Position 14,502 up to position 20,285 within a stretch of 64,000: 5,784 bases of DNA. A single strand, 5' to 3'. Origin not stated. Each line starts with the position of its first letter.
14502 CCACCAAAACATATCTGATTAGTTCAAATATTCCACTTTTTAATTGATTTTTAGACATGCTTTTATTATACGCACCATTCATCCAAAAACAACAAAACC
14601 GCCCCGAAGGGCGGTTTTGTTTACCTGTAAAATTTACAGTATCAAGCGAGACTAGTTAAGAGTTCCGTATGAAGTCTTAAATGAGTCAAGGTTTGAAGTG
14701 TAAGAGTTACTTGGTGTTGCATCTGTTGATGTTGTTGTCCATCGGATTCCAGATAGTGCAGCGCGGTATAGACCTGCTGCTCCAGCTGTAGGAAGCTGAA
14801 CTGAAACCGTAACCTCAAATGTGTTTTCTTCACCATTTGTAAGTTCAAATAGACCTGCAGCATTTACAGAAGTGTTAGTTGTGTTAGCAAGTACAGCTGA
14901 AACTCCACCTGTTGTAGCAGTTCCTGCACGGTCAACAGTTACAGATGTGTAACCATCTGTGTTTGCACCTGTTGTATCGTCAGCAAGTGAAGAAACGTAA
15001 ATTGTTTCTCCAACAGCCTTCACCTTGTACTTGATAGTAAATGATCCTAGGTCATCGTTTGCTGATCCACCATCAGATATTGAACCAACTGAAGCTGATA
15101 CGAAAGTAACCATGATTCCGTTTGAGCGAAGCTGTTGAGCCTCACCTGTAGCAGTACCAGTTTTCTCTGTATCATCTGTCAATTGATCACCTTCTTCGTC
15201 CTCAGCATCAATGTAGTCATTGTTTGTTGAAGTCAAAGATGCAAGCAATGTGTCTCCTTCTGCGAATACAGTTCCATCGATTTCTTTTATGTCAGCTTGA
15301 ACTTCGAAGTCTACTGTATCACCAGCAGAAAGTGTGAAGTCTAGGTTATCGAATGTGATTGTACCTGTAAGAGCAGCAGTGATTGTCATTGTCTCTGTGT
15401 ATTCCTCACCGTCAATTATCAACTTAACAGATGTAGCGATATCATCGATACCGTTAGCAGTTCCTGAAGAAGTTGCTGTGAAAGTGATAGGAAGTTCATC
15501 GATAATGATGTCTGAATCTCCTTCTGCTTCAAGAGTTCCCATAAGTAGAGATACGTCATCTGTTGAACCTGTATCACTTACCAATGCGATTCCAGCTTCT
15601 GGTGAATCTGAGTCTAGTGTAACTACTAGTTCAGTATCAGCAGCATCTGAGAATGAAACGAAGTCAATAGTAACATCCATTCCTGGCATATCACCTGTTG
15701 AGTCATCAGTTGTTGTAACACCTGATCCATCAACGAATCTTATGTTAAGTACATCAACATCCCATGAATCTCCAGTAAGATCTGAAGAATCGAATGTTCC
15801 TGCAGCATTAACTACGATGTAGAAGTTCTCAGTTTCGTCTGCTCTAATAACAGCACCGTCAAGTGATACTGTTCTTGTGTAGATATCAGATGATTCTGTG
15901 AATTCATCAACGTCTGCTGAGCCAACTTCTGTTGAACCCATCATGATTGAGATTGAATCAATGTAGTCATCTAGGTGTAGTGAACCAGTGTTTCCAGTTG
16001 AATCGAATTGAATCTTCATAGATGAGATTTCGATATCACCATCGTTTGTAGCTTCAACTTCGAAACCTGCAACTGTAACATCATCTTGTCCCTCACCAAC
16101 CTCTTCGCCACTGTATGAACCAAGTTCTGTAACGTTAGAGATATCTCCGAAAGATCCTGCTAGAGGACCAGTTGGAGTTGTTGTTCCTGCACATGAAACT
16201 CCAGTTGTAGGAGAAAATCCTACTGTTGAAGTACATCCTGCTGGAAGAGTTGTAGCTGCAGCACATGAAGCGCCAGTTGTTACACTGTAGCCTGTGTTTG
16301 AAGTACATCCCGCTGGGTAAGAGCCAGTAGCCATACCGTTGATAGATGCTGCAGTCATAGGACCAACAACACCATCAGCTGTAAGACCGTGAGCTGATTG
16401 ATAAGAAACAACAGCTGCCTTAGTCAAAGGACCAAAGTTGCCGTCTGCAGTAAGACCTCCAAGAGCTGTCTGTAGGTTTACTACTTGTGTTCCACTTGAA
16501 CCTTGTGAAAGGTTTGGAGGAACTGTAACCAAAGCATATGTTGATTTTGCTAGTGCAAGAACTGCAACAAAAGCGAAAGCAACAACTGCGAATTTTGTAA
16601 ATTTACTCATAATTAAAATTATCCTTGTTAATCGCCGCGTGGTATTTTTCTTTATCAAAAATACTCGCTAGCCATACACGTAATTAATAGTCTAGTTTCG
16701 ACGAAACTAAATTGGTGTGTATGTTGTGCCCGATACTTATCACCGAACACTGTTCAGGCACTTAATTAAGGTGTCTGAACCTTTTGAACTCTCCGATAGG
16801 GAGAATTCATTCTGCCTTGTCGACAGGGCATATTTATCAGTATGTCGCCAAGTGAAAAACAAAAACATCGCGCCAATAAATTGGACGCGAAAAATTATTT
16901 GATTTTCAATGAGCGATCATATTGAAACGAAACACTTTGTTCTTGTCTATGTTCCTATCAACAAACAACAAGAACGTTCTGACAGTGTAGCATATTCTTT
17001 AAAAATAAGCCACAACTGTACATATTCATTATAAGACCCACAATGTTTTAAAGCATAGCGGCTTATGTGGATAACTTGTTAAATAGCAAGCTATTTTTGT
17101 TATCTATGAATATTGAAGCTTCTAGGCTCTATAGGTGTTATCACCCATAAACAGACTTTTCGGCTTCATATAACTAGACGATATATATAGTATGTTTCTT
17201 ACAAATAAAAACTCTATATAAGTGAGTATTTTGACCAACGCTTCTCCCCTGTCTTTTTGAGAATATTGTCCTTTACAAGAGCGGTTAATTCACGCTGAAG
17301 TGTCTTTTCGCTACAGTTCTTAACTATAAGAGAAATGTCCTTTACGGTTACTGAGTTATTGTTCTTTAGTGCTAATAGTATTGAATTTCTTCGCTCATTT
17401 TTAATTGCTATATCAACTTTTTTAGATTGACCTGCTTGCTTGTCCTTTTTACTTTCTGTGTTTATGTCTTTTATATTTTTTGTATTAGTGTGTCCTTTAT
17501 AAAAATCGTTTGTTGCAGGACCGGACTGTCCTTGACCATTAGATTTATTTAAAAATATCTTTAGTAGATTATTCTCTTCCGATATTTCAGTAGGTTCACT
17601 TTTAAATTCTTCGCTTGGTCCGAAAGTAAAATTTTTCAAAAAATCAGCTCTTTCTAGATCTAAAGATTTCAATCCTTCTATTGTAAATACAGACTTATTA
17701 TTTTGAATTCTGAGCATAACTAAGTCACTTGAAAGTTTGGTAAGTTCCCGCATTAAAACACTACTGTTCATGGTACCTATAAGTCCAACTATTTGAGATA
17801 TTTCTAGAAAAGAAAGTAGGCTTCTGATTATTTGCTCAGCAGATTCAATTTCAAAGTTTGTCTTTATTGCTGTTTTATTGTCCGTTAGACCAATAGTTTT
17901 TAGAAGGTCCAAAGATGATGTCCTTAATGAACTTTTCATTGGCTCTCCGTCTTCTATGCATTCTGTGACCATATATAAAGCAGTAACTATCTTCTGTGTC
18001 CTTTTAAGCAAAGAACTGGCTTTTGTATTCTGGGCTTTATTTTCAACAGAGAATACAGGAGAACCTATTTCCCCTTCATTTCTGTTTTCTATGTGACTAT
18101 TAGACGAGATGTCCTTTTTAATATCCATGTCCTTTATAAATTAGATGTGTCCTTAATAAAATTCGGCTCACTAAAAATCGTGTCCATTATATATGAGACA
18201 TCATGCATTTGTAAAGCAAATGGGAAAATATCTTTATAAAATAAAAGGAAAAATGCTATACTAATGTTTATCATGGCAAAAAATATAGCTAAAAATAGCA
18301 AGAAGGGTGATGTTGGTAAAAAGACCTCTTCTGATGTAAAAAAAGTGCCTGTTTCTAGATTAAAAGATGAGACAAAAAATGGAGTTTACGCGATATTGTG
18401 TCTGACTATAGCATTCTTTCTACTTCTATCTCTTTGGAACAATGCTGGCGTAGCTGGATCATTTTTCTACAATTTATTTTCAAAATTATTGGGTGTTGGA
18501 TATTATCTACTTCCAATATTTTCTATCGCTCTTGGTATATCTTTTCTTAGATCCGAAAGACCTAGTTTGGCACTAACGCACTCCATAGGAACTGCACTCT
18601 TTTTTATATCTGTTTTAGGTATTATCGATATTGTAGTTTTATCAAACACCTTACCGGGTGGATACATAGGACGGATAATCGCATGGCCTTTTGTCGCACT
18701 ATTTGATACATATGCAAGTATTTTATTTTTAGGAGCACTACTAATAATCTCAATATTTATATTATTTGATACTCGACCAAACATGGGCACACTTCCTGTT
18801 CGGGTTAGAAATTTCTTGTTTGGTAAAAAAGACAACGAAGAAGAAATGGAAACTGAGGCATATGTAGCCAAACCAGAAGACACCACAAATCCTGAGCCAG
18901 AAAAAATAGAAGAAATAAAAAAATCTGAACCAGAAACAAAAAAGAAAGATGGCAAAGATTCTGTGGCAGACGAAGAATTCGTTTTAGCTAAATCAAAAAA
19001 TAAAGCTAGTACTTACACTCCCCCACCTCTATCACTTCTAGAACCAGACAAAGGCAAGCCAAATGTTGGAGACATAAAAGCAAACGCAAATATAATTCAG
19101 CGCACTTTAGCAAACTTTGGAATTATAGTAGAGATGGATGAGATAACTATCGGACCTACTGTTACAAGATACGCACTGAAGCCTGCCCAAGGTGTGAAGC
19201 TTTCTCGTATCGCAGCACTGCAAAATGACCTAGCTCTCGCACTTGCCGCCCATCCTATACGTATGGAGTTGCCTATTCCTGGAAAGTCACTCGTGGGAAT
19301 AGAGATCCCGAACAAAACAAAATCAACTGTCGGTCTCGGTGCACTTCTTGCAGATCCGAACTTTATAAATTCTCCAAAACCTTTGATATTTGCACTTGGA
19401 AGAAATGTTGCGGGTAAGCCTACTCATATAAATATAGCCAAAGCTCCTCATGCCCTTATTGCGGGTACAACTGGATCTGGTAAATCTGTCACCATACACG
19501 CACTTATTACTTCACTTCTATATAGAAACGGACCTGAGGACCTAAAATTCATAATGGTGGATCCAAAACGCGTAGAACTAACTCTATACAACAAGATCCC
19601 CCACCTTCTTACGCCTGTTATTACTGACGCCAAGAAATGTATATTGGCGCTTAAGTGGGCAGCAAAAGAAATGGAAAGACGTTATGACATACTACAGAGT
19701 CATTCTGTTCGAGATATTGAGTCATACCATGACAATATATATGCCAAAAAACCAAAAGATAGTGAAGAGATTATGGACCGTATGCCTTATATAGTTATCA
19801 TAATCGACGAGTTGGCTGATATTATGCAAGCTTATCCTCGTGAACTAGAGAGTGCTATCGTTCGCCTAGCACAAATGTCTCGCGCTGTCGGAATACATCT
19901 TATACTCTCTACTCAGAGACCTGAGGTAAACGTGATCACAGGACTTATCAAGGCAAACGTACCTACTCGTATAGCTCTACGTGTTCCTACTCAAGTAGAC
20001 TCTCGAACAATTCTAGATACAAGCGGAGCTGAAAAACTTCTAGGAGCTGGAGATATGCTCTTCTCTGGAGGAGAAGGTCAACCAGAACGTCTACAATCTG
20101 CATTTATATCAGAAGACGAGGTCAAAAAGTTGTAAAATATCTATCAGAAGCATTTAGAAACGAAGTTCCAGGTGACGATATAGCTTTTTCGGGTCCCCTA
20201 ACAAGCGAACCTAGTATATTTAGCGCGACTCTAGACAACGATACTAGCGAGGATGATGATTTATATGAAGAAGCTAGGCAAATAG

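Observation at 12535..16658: Wzy_C-TPR membrane protein adjacent to a Ser/Thr-rich PG-binding surface protein: candidate protein O-glycosylation module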

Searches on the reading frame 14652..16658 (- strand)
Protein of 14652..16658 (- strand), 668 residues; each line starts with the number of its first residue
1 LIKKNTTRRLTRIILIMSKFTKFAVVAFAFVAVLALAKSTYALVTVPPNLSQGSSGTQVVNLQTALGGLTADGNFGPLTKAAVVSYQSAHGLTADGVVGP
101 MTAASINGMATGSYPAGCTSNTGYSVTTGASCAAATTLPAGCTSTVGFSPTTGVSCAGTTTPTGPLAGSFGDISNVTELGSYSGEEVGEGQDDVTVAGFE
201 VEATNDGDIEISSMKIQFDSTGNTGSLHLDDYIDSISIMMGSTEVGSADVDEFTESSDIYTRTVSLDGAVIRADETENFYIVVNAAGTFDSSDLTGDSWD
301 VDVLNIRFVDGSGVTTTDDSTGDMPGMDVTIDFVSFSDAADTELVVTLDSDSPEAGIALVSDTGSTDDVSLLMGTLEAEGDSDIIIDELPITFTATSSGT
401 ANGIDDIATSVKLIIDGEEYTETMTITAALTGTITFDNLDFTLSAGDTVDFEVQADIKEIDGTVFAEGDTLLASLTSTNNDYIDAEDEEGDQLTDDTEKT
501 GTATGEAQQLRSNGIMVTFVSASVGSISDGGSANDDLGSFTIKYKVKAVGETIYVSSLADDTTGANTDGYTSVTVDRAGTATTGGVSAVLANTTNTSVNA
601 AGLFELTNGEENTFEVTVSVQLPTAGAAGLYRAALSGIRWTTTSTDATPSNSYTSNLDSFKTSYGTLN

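Call 3: search_protein_families(library=pfam, proteins=[window:14652-16658:-], max_evalue=0.01)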
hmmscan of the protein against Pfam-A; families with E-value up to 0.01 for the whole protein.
window:14652-16658:- (668 aa): 1 family
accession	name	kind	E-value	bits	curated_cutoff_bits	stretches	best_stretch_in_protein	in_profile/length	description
PF01471.23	PG_binding_1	-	4.1e-11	43.3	23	1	56-104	2-55/57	Putative peptidoglycan binding domain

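Call 4: search_protein_families(library=ncbifam, proteins=[window:14652-16658:-], max_evalue=0.01)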
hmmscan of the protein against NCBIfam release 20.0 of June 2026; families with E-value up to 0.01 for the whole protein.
window:14652-16658:- (668 aa): 1 family
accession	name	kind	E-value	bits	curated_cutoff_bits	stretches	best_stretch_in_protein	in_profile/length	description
TIGR02869.1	spore_SleB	equivalog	8.9e-07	29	236.5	1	49-111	6-72/201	spore cortex-lytic enzyme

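Call 25: find_homologous_proteins(query=window:14652-16610:-)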
Query window:14652-16610:- (652 aa): 498 proteins with E <= 0.001 among 8000 candidates; the best 120 are listed.
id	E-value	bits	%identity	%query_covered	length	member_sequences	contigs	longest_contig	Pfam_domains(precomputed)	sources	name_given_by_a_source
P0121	0.0e+0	1353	100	100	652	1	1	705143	PF01471.24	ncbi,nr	ncbi:peptidoglycan-binding protein [Candidatus Nomurabacteria bacterium]|nr:MAG: peptidoglycan-bindi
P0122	0.0e+0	1261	94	97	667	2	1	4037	PF01471.24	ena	-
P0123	0.0e+0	1249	91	100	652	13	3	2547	PF01471.24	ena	-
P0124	0.0e+0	1204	90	100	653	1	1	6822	PF01471.24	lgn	-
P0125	0.0e+0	1148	86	100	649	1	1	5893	PF01471.24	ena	-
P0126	0.0e+0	1089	81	100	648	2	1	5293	PF01471.24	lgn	-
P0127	2.0e-223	761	61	100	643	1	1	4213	PF01471.24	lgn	-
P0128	2.3e-207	708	59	96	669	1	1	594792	PF01471.24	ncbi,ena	-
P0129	2.8e-206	705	57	100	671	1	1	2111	PF01471.24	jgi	-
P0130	6.8e-199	680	56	100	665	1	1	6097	PF01471.24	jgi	jgi:peptidoglycan hydrolase-like protein with peptidoglycan-binding domain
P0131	4.4e-198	678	55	98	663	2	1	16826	PF01471.24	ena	-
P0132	5.0e-195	668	54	99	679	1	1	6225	PF01471.24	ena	-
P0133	1.3e-194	666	57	96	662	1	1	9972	PF01471.24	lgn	-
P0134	8.8e-194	664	55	100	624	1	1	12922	PF01471.24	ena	-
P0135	1.0e-193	663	55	100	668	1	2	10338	PF01471.24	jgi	jgi:hypothetical protein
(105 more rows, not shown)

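Call 40: predict_structure(alignment_id=A2)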
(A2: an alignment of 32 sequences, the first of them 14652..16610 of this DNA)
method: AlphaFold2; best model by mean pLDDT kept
length: 652 residues; sequences in the alignment: 32
mean_pLDDT: 82.8   pTM: 0.55
mean pLDDT of the five models: 82.8, 80.9, 80.8, 80.7, 79.7
residues with pLDDT >= 90: 302; 70-90: 239; 50-70: 68; < 50: 43
segments of 3 or more residues with pLDDT < 50: 1-26, 94-97, 118-120, 142-147
pLDDT, mean of each block of 10 residues (from residue 1): 34 36 48 89 86 82 85 80 85 54 58 55 55 57 48 84 71 84 89 92 87 90 92 93 93 88 91 67 91 87 87 82 79 88 84 95 90 95 88 95 95 93 92 96 82 91 88 81 90 89 93 80 95 93 86 92 81 93 94 95 80 89 94 88 91 85
secondary structure, 60 per line:
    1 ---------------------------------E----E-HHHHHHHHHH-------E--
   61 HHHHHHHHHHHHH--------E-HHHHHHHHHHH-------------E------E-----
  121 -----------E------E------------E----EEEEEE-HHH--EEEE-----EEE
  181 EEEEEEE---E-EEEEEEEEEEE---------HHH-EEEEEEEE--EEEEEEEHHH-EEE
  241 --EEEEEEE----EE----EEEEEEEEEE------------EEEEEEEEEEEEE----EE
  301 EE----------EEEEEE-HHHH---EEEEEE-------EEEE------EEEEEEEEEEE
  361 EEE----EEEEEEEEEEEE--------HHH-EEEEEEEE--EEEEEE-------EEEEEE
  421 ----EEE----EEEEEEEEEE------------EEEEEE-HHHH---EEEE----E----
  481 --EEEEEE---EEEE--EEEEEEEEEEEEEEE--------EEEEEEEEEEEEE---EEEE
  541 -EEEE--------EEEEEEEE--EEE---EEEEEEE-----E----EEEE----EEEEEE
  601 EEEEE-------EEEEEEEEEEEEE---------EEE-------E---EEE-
elements in order: H41-50 H61-73 H84-94 E157-162 E169-172 E178-187 E193-203 E217-224 E227-233 E238-240 E243-249 E260-269 E282-294 E299-302 E313-318 H320-323 E327-332 E340-343 E350-363 E368-379 E392-399 E402-407 E415-420 E425-427 E432-441 E454-459 H461-464 E468-471 E483-488 E492-495 E498-512 E521-533 E537-540 E542-545 E554-561 E564-566 E570-576 E587-590 E595-605 E613-625 E635-637 E649-651

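Call 43: fold_search(model_id=the predicted structure, library=pdb)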
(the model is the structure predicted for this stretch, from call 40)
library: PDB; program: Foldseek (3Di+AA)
matches with E <= 10: 1739; with E <= 0.001: 146
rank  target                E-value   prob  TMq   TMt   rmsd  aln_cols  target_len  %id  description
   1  8xen_A                8.8e-10  1.00  0.20  0.15  21.4       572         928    9  Cryo-EM structure of integrin ITGAV/ITGB3 complex, conformation 4 (released 2024-12-18)
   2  3k71_C                7.9e-09  1.00  0.15  0.12  22.4       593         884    9  Structure of integrin alphaX beta2 ectodomain (released 2010-01-12)
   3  3k71_A                9.8e-09  1.00  0.16  0.12  23.1       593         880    9  Structure of integrin alphaX beta2 ectodomain (released 2010-01-12)
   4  3k6s_A                1.1e-08  1.00  0.16  0.11  23.1       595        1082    9  Structure of integrin alphaXbeta2 ectodomain (released 2010-01-12)
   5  3k6s_E                1.2e-08  1.00  0.16  0.13  22.9       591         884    9  Structure of integrin alphaXbeta2 ectodomain (released 2010-01-12)
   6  3k71_E                1.2e-08  1.00  0.15  0.12  22.2       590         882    8  Structure of integrin alphaX beta2 ectodomain (released 2010-01-12)
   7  3k6s_C                1.4e-08  1.00  0.15  0.12  22.4       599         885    8  Structure of integrin alphaXbeta2 ectodomain (released 2010-01-12)
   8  4neh_A                2.1e-08  1.00  0.16  0.11  22.0       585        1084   10  An internal ligand-bound, metastable state of a leukocyte integrin, aXb2 (released 2014-01-15)
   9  7usl_A                2.4e-08  1.00  0.15  0.12  20.9       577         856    9  Integrin alphaM/beta2 ectodomain in complex with adenylate cyclase toxin RTX751 and M1F5 Fab (released 2022-08-17)
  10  7usm_A                5.2e-08  1.00  0.16  0.13  21.4       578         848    9  Integrin alphaM/beta2 ectodomain (released 2022-08-17)
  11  5es4_A                6.1e-08  1.00  0.15  0.11  22.6       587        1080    9  RE-REFINEMENT OF INTEGRIN ALPHAXBETA2 ECTODOMAIN IN THE CLOSED/BENT CONFORMATION (released 2016-03-02)
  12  9e8a_A                1.1e-07  1.00  0.16  0.12  22.2       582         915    8  Integrin aIIbb3 bent conformation from human platelet membrane crude preparation (released 2025-10-15)
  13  3fcs_C                1.4e-07  0.98  0.13  0.10  21.4       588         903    8  Structure of complete ectodomain of integrin aIIBb3 (released 2009-01-20)
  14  5es4_G                2.0e-07  1.00  0.16  0.13  22.3       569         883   10  RE-REFINEMENT OF INTEGRIN ALPHAXBETA2 ECTODOMAIN IN THE CLOSED/BENT CONFORMATION (released 2016-03-02)
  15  3fcs_A                4.0e-07  0.99  0.16  0.12  21.6       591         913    8  Structure of complete ectodomain of integrin aIIBb3 (released 2009-01-20)
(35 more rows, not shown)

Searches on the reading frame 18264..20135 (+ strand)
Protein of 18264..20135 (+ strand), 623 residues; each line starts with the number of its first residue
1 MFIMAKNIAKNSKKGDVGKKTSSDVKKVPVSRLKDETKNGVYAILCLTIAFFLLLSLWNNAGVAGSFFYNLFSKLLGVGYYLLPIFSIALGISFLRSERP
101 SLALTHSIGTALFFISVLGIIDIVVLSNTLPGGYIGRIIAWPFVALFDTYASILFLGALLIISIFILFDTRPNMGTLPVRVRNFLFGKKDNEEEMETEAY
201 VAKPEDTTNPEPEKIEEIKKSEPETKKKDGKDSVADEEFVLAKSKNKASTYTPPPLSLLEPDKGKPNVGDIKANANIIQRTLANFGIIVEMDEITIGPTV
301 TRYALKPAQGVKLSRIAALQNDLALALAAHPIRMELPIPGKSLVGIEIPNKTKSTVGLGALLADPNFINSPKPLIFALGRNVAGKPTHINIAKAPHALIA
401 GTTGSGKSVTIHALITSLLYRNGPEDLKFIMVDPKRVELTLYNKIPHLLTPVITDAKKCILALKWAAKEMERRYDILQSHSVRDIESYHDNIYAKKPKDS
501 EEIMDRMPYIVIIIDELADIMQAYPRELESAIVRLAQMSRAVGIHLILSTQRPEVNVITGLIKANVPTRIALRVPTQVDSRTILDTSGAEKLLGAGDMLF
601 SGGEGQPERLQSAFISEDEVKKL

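Call 8: search_protein_families(library=pfam, proteins=[window:18264-20135:+], max_evalue=0.001)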
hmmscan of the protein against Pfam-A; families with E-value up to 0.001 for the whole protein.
window:18264-20135:+ (623 aa): 7 families
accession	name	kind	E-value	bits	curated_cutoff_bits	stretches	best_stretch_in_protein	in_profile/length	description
PF01580.24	FtsK_SpoIIIE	-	3e-58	197.3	24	1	361-554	5-220/221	FtsK/SpoIIIE family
PF17854.6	FtsK_alpha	-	3.1e-28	98.4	22.9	1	254-350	2-101/101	FtsK alpha domain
PF13491.11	FtsK_4TM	-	4.3e-08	33.4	23.1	1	59-169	45-160/171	4TM region of DNA translocase FtsK/SpoIIIE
PF01935.23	DUF87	-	0.00014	22.4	23.2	1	388-434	15-60/220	Helicase HerA, central domain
PF05673.19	DUF815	-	0.0006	19.5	23.8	1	388-478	47-129/249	Protein of unknown function (DUF815)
PF12846.13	AAA_10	-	0.00064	19.3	27.5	1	392-441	19-64/362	AAA-like domain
PF04851.21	ResIII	-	0.00077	19.8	22.5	0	393-516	22-133/164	Type III restriction enzyme, res subunit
